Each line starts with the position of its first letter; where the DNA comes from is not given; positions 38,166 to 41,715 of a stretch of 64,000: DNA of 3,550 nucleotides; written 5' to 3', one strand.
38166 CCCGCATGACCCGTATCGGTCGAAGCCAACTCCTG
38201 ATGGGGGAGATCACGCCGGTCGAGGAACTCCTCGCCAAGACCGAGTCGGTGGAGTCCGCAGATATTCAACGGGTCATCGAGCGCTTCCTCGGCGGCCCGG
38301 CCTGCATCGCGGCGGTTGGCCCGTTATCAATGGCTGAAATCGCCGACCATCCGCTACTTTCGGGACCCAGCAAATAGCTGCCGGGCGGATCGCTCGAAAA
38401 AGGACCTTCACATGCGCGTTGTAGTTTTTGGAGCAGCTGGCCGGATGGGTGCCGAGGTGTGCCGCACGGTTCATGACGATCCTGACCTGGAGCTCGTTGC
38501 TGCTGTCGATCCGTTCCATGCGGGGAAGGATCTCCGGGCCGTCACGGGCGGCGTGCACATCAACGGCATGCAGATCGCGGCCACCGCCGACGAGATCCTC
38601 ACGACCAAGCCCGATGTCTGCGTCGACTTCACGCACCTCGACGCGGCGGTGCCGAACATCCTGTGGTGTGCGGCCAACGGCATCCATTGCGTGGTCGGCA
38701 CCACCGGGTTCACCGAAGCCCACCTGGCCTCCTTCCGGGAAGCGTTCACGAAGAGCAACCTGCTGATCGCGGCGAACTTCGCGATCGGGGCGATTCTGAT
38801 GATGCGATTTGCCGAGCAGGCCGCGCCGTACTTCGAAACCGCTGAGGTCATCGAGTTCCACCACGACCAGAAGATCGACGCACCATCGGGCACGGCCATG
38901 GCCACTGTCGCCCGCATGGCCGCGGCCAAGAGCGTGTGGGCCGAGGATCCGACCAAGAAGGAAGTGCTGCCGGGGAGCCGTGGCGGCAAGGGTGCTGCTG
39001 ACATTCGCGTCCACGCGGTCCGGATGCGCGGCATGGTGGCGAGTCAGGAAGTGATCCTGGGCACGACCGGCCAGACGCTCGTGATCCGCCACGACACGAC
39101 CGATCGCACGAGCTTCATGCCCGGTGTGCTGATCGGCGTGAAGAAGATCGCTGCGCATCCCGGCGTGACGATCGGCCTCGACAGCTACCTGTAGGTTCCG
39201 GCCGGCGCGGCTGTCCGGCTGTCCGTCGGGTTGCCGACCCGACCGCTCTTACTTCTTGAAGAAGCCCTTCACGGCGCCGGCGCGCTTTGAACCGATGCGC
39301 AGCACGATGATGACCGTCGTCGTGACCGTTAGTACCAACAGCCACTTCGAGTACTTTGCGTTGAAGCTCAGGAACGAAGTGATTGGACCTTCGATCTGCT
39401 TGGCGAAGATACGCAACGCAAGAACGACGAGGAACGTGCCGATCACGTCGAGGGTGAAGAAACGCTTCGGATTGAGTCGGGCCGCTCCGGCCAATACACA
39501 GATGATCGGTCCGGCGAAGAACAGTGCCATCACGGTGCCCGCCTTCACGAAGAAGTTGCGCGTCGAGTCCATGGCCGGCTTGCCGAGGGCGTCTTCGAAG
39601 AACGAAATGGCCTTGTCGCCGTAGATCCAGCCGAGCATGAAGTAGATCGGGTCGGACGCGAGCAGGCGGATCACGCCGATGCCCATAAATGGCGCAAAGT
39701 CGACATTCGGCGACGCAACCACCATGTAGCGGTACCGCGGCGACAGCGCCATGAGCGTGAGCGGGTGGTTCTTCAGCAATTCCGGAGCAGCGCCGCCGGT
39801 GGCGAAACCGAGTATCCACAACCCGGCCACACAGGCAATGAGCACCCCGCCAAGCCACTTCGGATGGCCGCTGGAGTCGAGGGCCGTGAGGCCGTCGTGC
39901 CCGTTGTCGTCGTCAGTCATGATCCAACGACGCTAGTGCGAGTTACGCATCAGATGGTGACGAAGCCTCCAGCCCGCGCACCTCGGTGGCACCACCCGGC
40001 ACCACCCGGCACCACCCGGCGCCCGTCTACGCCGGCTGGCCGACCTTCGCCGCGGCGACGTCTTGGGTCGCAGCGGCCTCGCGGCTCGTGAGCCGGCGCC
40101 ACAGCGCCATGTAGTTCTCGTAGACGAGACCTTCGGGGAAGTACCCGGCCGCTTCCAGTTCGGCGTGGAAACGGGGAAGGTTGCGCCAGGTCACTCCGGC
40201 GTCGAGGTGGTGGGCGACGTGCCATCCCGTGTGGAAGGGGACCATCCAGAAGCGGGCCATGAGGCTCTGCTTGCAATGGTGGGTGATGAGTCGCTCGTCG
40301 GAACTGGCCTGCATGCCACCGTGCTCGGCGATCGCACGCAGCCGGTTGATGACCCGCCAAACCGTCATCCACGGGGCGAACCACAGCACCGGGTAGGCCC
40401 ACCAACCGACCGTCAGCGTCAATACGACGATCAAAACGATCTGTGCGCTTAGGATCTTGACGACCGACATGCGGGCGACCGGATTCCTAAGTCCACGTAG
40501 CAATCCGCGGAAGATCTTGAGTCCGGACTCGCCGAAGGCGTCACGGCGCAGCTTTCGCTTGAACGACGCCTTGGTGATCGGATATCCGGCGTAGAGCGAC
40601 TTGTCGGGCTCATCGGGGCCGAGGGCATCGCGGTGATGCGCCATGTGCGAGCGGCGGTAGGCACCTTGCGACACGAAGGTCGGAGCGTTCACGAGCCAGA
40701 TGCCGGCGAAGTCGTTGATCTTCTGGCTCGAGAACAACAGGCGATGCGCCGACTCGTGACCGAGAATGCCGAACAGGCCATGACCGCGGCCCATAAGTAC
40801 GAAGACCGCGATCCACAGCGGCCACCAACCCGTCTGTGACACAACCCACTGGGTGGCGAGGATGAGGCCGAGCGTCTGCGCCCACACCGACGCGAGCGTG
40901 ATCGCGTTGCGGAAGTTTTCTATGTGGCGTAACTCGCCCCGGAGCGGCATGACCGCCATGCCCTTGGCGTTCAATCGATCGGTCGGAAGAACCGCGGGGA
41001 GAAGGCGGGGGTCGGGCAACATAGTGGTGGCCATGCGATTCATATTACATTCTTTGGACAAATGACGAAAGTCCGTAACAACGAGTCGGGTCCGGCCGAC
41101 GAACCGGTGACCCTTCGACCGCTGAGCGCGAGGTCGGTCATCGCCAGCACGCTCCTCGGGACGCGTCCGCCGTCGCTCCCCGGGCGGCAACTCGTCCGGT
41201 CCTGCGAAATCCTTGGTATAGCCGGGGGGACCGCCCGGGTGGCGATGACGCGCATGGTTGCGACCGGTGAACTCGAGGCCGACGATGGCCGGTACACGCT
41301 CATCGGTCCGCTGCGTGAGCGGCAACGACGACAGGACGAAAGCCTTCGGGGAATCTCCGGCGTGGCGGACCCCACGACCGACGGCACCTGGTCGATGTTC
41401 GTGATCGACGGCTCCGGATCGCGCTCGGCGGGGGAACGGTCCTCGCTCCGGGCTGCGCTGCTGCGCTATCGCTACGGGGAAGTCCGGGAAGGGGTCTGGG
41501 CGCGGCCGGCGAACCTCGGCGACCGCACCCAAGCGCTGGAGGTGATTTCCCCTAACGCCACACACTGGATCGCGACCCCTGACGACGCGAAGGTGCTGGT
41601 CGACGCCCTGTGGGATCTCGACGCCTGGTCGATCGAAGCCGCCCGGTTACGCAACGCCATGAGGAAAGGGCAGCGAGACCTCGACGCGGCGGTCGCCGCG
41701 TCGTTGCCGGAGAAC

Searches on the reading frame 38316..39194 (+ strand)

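Call 114: search_protein_families(library=pfam, proteins=[window:38316-39194:+], max_evalue=0.00001)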
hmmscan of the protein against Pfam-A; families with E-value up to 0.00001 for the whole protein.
window:38316-39194:+ (292 aa): 2 families
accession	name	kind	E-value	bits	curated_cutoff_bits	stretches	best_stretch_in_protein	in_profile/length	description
PF01113.26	DapB_N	-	8e-30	103.9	25.6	1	33-155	1-124/124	Dihydrodipicolinate reductase, N-terminus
PF05173.19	DapB_C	-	1.3e-28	100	27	1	158-289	1-118/121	Dihydrodipicolinate reductase, C-terminus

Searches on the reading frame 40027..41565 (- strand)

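Call 114: search_protein_families(library=pfam, proteins=[window:40027-41565:-], max_evalue=0.00001)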
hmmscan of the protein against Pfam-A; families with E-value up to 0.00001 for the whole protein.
window:40027-41565:- (512 aa): 1 family
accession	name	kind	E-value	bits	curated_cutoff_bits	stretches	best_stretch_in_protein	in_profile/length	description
PF00487.30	FA_desaturase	-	5.1e-29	102.2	29.7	1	246-473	2-241/253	Fatty acid desaturase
